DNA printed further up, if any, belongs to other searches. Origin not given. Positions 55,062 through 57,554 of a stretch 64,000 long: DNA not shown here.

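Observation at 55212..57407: Short glycyl-radical enzyme whose putative thiyl-Cys loop is G-C-Y-N rather than G-C-x-E or C-C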

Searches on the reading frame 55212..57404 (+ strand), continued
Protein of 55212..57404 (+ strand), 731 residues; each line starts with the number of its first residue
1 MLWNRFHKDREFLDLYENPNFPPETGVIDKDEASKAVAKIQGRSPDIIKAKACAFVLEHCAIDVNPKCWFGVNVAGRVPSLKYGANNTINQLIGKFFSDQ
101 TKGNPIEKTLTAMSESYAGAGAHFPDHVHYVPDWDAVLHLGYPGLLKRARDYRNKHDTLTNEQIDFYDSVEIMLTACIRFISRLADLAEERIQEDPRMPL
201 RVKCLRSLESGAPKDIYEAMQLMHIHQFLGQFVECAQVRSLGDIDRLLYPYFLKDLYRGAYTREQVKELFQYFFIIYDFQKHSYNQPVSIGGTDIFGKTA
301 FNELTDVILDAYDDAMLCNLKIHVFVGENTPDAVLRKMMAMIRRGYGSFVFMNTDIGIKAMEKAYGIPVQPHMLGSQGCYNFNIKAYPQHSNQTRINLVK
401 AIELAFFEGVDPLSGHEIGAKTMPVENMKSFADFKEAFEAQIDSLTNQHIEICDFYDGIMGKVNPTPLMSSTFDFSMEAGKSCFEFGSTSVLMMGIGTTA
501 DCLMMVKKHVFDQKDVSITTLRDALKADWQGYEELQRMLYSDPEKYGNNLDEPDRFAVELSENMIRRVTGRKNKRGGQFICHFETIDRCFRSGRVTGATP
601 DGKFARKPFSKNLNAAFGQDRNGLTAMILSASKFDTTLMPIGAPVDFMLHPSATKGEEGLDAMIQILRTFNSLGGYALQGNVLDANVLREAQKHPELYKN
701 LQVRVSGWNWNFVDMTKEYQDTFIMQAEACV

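Call 22: find_related_loci(query=A1, collection=genome_contigs, flank=10000)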
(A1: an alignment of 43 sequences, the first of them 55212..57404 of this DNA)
Query A1 (731 aa) in genome_contigs; peptide patterns used: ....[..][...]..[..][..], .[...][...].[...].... (x = any residue, [..] = any of these).
599 stretches matched a pattern (row limit reached: there are more); 598 encode a relative of the query (tblastn E <= 1e-3); the best 80 are kept; 79 distinct loci.
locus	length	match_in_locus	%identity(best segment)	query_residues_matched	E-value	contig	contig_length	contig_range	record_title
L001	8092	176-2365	71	1-730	0e+0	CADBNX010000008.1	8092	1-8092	MAG: uncultured Clostridiales bacterium isolate RUG14140 genome assembly, contig: RUG14140_asm_8, whole genome shotgun s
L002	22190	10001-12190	69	1-731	0e+0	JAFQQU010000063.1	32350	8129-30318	MAG: Clostridia bacterium isolate RGIG2066 Goat_Colon-2__c187667, whole genome shotgun sequence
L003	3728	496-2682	69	1-730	0e+0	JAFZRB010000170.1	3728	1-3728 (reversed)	MAG: Clostridia bacterium isolate RGIG8020 Water_buffalos_Rumen-1__c449450, whole genome shotgun sequence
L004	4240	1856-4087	47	1-729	0e+0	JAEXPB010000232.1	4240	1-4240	MAG: Bacillota bacterium isolate OH_HBrB_171 k127_985176, whole genome shotgun sequence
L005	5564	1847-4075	46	1-728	0e+0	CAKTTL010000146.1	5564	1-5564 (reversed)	MAG: uncultured Clostridia bacterium isolate REFINED_METABAT215_TOP10_CONTIGS_1500_ASSEMBLY_K77_MERGED__Hadza_MoBio_hadz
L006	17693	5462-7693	45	1-729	0e+0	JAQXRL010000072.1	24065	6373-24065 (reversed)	MAG: Eubacteriales bacterium isolate SUG1456 k141_5802789, whole genome shotgun sequence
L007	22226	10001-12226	43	2-728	0e+0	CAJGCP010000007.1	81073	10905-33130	MAG: uncultured Acetatifactor sp. isolate MAG34 genome assembly, contig: k141_8508484_length_81073_cov_10.0000, whole ge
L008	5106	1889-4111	44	1-728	0e+0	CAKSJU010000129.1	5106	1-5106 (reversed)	MAG: uncultured Clostridia bacterium isolate REFINED_METABAT215_TOP10_CONTIGS_1500_ASSEMBLY_K77_MERGED__Hadza_MoBio_hadz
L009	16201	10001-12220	43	2-728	0e+0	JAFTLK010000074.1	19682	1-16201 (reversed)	MAG: Clostridia bacterium isolate RGIG3925 Roe_deer_Cecum-3__c103590, whole genome shotgun sequence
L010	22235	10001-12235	45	1-729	0e+0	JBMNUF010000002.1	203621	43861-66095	MAG: Christensenellales bacterium isolate SBF912SR6HQ0020 scaffold_94_c1, whole genome shotgun sequence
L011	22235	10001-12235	43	1-729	0e+0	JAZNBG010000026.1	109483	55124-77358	MAG: Clostridia bacterium isolate T1900044743_TS20190209.MAGScoT_cleanbin_000012 SGB_2086_k141_1891021, whole genome sho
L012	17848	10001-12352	41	1-728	0e+0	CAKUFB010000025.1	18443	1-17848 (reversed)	MAG: uncultured Clostridia bacterium isolate REFINED_METABAT215_TOP10_CONTIGS_1500_ASSEMBLY_K77_MERGED__Hadza_PheChl_Fib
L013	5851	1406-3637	42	1-728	0e+0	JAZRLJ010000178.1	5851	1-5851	MAG: Eubacteriales bacterium isolate T1900045441_YK20190132.MAGScoT_cleanbin_000015 SGB_7110_k141_570223, whole genome s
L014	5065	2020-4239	42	2-728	0e+0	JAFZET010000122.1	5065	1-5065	MAG: Clostridia bacterium isolate RGIG7700 Water_buffalos_Rectum-3__c132264, whole genome shotgun sequence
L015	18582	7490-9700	40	2-729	0e+0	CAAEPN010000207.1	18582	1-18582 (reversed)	MAG TPA_asm: Clostridia bacterium, isolate HGM12628, WGS project CAAEPN010000000 data, contig: ERS537390_59_k99_108289,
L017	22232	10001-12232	41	1-728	0e+0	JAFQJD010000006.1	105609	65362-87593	MAG: Clostridia bacterium isolate RGIG1867 Goat_Cecum-6__c208, whole genome shotgun sequence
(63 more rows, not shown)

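Call 27: predict_structure(alignment_id=A1)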
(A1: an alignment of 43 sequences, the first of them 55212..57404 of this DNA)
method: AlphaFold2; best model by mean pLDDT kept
length: 731 residues; sequences in the alignment: 43
mean_pLDDT: 91.0   pTM: 0.91
mean pLDDT of the five models: 91.0, 90.3, 88.8, 88.6, 88.5
residues with pLDDT >= 90: 525; 70-90: 176; 50-70: 28; < 50: 2
segments of 3 or more residues with pLDDT < 50: none
pLDDT, mean of each block of 10 residues (from residue 1): 91 86 91 93 96 97 94 77 67 94 93 85 90 96 98 96 98 99 98 96 98 98 95 89 93 96 97 91 76 81 94 88 90 94 87 93 92 86 91 93 96 91 97 98 96 96 95 97 95 92 97 98 98 96 90 95 94 95 81 90 86 64 85 87 79 90 94 90 90 90 74 85 80 58
secondary structure, 60 per line:
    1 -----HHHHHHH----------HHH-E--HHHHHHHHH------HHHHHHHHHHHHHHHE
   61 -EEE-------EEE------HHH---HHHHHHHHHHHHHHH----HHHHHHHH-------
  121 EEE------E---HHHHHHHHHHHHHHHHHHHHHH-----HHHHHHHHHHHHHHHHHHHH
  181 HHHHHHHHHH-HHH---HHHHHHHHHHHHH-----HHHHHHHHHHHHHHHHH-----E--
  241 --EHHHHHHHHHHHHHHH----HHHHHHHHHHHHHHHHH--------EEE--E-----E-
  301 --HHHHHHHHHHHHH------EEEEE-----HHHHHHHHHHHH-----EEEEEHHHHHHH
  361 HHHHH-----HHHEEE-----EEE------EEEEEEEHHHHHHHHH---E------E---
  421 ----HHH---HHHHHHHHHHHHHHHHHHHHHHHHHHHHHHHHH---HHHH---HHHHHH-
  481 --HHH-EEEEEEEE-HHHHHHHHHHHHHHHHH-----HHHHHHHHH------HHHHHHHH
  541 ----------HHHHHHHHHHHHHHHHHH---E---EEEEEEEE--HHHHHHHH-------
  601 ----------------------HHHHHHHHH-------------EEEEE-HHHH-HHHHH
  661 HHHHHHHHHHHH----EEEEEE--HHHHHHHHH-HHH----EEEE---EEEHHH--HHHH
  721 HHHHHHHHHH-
elements in order (helices of 4 or more, strands of 3 or more residues): H6-12 H30-38 H45-59 E62-64 E72-74 H87-101 H106-113 E121-123 H134-155 H161-190 H198-210 H216-232 H244-258 H263-279 E288-290 H303-315 E322-326 H332-343 E349-353 H354-365 E374-376 E382-384 E391-397 H398-406 H431-463 H467-470 H474-479 E487-494 H496-512 H518-526 H533-540 H551-568 E576-583 H586-593 H623-631 E645-649 H651-654 H656-672 E677-682 H685-693 E702-705 E709-711 H717-730
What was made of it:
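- Checked: Both are therefore at hairpin tips (call 27).
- It lies at a hairpin tip in a pLDDT-91 model (call 27).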

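Call 29: search_protein_families(library=pfam, proteins=[L008:975-1889:+, L010:2660-3457:-, L005:2-850:+, L017:8379-9068:+], max_evalue=0.001)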
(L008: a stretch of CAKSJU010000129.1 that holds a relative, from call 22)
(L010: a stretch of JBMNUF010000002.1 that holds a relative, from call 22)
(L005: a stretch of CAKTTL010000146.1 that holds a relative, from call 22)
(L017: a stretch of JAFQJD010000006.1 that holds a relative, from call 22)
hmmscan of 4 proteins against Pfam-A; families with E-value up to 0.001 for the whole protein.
L008:975-1889:+ (305 aa): 1 family
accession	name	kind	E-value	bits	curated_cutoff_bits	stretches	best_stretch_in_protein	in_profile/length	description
PF00892.27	EamA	-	8.2e-27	94.6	28.2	2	14-155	4-134/135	EamA-like transporter family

L010:2660-3457:- (265 aa): 2 families
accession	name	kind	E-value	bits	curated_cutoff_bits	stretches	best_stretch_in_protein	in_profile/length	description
PF12833.13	HTH_18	-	2.6e-24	85.7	33.6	1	185-261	3-79/80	Helix-turn-helix domain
PF00165.29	HTH_AraC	-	1.9e-18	66.6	26.6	2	224-261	6-42/42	Bacterial regulatory helix-turn-helix proteins, AraC family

L005:2-850:+ (283 aa): 3 families
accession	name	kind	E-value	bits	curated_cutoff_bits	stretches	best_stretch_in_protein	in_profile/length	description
PF00107.32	ADH_zinc_N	-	5.9e-17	62.3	31.8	1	99-211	2-111/129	Zinc-binding dehydrogenase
PF08240.17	ADH_N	-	3.6e-06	27.6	23.5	1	4-49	32-73/104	Alcohol dehydrogenase GroES-like domain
PF16912.11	Glu_dehyd_C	-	3.7e-05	23.7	34.9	1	89-203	32-146/211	Glucose dehydrogenase C-terminus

L017:8379-9068:+ (230 aa): 1 family
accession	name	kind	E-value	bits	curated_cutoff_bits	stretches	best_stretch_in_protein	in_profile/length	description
PF13472.12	Lipase_GDSL_2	-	2e-08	35.4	32.9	1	7-167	2-165/178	GDSL-like Lipase/Acylhydrolase family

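Call 30: fold_search(model_id=the predicted structure, library=pdb)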
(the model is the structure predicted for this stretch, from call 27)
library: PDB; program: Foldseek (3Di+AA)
matches with E <= 10: 354; with E <= 0.001: 62
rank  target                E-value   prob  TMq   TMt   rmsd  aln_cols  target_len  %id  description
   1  1r8w_A                2.3e-40  1.00  0.86  0.80   4.0       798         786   24  Native structure of the B12-independent glycerol dehydratase from clostridium butyricum (released 2004-06-01)
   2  5i2g_A                1.2e-39  1.00  0.86  0.79   4.2       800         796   24  1,2-propanediol Dehydration in Roseburia inulinivorans; Structural Basis for Substrate and Enantiomer Selectivity (released 2016-06-01)
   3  6vxc_A                2.3e-39  1.00  0.87  0.81   4.1       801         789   24  Crystal structure of hydroxyproline dehydratase (HypD) from Clostridioides difficile (released 2020-04-08)
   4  5i2g_B                2.9e-39  1.00  0.85  0.78   5.1       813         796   23  1,2-propanediol Dehydration in Roseburia inulinivorans; Structural Basis for Substrate and Enantiomer Selectivity (released 2016-06-01)
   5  5i2a_A                2.8e-38  1.00  0.85  0.75   4.2       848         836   22  1,2-propanediol Dehydration in Roseburia inulinivorans; Structural Basis for Substrate and Enantiomer Selectivity (released 2016-06-01)
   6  9rco_A                7.1e-38  1.00  0.84  0.78   4.6       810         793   22  1,2-propanediol dehydratase with 0.1 % glycerol additive (released 2025-06-11)
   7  2f3o_A                7.1e-38  1.00  0.82  0.78   6.0       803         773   24  Crystal Structure of a glycyl radical enzyme from Archaeoglobus fulgidus (released 2006-03-07)
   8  8iof_C                1.0e-37  1.00  0.87  0.81   4.1       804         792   23  Crystal structure of N-methyl-Cis-4-hydroxy-D-proline dehydratase in Clostridium sp. FS41 (released 2024-03-27)
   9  8iof_A                1.0e-37  1.00  0.85  0.79   6.1       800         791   24  Crystal structure of N-methyl-Cis-4-hydroxy-D-proline dehydratase in Clostridium sp. FS41 (released 2024-03-27)
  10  9rcp_B                1.3e-37  1.00  0.85  0.78   4.4       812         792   22  1,2-propanediol dehydratase with 0.1 % 1,3-propanediol additive (released 2025-06-11)
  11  5i2a_B                1.4e-37  1.00  0.86  0.75   4.5       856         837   22  1,2-propanediol Dehydration in Roseburia inulinivorans; Structural Basis for Substrate and Enantiomer Selectivity (released 2016-06-01)
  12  9rcp_C                3.1e-37  1.00  0.84  0.78   4.4       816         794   22  1,2-propanediol dehydratase with 0.1 % 1,3-propanediol additive (released 2025-06-11)
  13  9rcq_A                6.5e-37  1.00  0.84  0.76   4.6       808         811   22  1,2-propanediol dehydratase with no ligand additives (released 2025-06-11)
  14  5a0u_B                1.1e-36  1.00  0.85  0.79   4.2       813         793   21  Structure of CutC choline lyase choline bound form from Klebsiella pneumoniae. (released 2015-07-29)
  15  5a0u_A                1.6e-36  1.00  0.86  0.80   4.3       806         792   22  Structure of CutC choline lyase choline bound form from Klebsiella pneumoniae. (released 2015-07-29)
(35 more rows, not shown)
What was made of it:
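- On Glycyl radical enzyme superfamily (PFL-like division): Foldseek TM 0.82-0.87 to more than 50 GRE chains (call 30).
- Checked: The model matches GD, PD and HypD with TM about 0.86 (call 30).
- Identity to any of these is at most 24% (call 30).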

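Call 33: find_encoding_contigs(protein=P0003, flank=10000, max_places=3)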
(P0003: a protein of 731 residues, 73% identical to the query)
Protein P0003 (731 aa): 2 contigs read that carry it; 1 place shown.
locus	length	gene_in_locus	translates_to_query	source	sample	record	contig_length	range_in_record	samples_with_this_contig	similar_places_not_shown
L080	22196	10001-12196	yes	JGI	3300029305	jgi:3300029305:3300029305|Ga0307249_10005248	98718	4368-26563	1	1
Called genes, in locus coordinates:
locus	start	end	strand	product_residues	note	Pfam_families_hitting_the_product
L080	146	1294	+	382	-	PF14659:Phage_int_SAM_3, PF13102:Phage_int_SAM_5 (weak), PF00589:Phage_integrase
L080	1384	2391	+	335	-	-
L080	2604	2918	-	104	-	-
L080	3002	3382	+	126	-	PF13560:HTH_31 (weak)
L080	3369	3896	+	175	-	PF06114:Peptidase_M78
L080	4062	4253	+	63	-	-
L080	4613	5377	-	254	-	PF01182:Glucosamine_iso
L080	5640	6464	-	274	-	PF02311:AraC_binding, PF07883:Cupin_2 (weak), PF00165:HTH_AraC (faint), PF12833:HTH_18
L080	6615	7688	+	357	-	PF01408:GFO_IDH_MocA, PF22725:GFO_IDH_MocA_C3, PF02894:GFO_IDH_MocA_C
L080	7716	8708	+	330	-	PF01408:GFO_IDH_MocA, PF02894:GFO_IDH_MocA_C (faint), PF22725:GFO_IDH_MocA_C3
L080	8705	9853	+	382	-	PF01979:Amidohydro_1, PF07969:Amidohydro_3 (weak)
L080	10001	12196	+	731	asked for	PF02901:PFL-like, PF01228:Gly_radical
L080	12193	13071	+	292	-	PF13353:Fer4_12, PF04055:Radical_SAM, PF12838:Fer4_7 (faint), PF13237:Fer4_10 (faint), PF12797:Fer4_2 (faint), PF12837:Fer4_6 (faint), PF13484:Fer4_16 (faint), PF00037:Fer4 (weak), +2 more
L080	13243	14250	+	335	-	PF01408:GFO_IDH_MocA, PF22725:GFO_IDH_MocA_C3, PF02894:GFO_IDH_MocA_C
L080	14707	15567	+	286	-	PF01261:AP_endonuc_2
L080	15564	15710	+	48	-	-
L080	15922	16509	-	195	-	PF00239:Resolvase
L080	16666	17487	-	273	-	PF08401:ArdcN, PF18818:MPTase-PolyVal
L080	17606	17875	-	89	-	-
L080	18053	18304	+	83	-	PF07878:RHH_5 (weak)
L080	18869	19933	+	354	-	PF00356:LacI, PF00532:Peripla_BP_1, PF13377:Peripla_BP_3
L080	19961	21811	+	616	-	PF00890:FAD_binding_2 (weak), PF12831:FAD_oxidored, PF13450:NAD_binding_8 (weak)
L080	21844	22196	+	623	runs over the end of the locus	PF00890:FAD_binding_2 (weak), PF01134:GIDA (faint), PF07992:Pyr_redox_2 (faint), PF12831:FAD_oxidored, PF13450:NAD_binding_8 (weak)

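Call 34: find_encoding_contigs(protein=P0008, flank=10000, max_places=3)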
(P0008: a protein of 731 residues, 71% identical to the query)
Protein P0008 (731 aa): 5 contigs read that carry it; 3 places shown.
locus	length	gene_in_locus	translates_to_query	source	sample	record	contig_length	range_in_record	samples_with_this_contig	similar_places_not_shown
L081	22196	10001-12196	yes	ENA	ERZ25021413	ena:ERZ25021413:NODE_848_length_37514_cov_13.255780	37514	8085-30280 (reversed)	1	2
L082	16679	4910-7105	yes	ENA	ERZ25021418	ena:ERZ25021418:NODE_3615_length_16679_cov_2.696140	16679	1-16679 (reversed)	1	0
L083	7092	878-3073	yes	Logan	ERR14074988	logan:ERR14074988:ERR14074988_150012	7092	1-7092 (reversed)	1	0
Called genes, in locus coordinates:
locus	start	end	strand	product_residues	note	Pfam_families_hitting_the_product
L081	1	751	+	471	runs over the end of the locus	PF03432:Relaxase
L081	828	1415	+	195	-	PF02586:SRAP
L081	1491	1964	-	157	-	PF02525:Flavodoxin_2 (faint), PF03358:FMN_red (weak), PF12682:Flavodoxin_4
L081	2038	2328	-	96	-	-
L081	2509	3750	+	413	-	PF00817:IMS, PF21999:IMS_HHH_1 (weak), PF11799:IMS_C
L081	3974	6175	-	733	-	PF00165:HTH_AraC (faint), PF12833:HTH_18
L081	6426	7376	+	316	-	PF00528:BPD_transp_1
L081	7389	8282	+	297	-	-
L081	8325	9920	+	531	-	PF01547:SBP_bac_1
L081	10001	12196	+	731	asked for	PF02901:PFL-like, PF01228:Gly_radical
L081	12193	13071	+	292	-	PF13353:Fer4_12, PF04055:Radical_SAM, PF13237:Fer4_10 (faint), PF12797:Fer4_2 (faint), PF12837:Fer4_6 (faint), PF12800:Fer4_4 (faint), PF12838:Fer4_7 (faint), PF00037:Fer4 (weak)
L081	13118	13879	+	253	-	PF01261:AP_endonuc_2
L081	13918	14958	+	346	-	PF02811:PHP (faint)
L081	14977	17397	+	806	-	PF09992:NAGPA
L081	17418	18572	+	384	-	PF01408:GFO_IDH_MocA, PF02894:GFO_IDH_MocA_C, PF22725:GFO_IDH_MocA_C3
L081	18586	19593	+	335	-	PF01408:GFO_IDH_MocA, PF22725:GFO_IDH_MocA_C3, PF02894:GFO_IDH_MocA_C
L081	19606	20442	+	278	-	PF01261:AP_endonuc_2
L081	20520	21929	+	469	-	PF02878:PGM_PMM_I, PF02879:PGM_PMM_II, PF02880:PGM_PMM_III, PF00408:PGM_PMM_IV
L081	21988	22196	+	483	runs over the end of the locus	PF00070:Pyr_redox (faint), PF01266:DAO, PF07992:Pyr_redox_2 (faint), PF04324:Fer2_BFD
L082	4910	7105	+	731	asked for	PF02901:PFL-like, PF01228:Gly_radical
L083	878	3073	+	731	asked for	PF02901:PFL-like, PF01228:Gly_radical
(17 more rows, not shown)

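Call 38: find_encoding_contigs(protein=P0011, flank=10000, max_places=2)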
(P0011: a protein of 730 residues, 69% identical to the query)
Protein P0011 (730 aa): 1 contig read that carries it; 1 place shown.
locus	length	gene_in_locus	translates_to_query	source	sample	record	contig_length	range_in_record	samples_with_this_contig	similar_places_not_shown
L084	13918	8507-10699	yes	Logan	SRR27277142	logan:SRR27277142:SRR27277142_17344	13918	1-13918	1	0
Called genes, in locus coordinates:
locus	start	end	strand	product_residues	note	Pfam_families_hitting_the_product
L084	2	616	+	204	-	?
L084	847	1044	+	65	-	-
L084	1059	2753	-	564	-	-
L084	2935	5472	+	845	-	-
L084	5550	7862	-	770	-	PF07714:PK_Tyr_Ser-Thr, PF00069:Pkinase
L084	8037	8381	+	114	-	-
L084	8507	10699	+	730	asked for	PF02901:PFL-like, PF01228:Gly_radical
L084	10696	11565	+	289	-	PF13353:Fer4_12, PF04055:Radical_SAM, PF12838:Fer4_7 (faint), PF12797:Fer4_2 (faint), PF13484:Fer4_16 (faint), PF00037:Fer4 (weak), PF12800:Fer4_4 (faint), PF12837:Fer4_6 (faint)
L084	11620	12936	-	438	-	PF15892:BNR_4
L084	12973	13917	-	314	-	?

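Call 39: find_encoding_contigs(protein=P0013, flank=10000, max_places=2)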
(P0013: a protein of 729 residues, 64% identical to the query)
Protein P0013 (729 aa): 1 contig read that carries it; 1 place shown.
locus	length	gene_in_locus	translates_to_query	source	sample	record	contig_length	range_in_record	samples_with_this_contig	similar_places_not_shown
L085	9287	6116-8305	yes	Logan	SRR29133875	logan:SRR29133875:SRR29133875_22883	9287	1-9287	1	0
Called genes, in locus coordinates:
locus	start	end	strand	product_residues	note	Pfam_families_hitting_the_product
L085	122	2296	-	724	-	PF17853:GGDEF_2 (weak), PF12833:HTH_18, PF00165:HTH_AraC (weak)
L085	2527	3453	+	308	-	PF00528:BPD_transp_1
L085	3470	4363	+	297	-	-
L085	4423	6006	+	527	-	PF01547:SBP_bac_1, PF13416:SBP_bac_8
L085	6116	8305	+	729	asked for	PF02901:PFL-like, PF01228:Gly_radical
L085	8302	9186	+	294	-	PF13353:Fer4_12, PF04055:Radical_SAM, PF12838:Fer4_7 (faint), PF12837:Fer4_6 (weak), PF00037:Fer4 (weak), PF12797:Fer4_2 (weak), PF13484:Fer4_16 (faint)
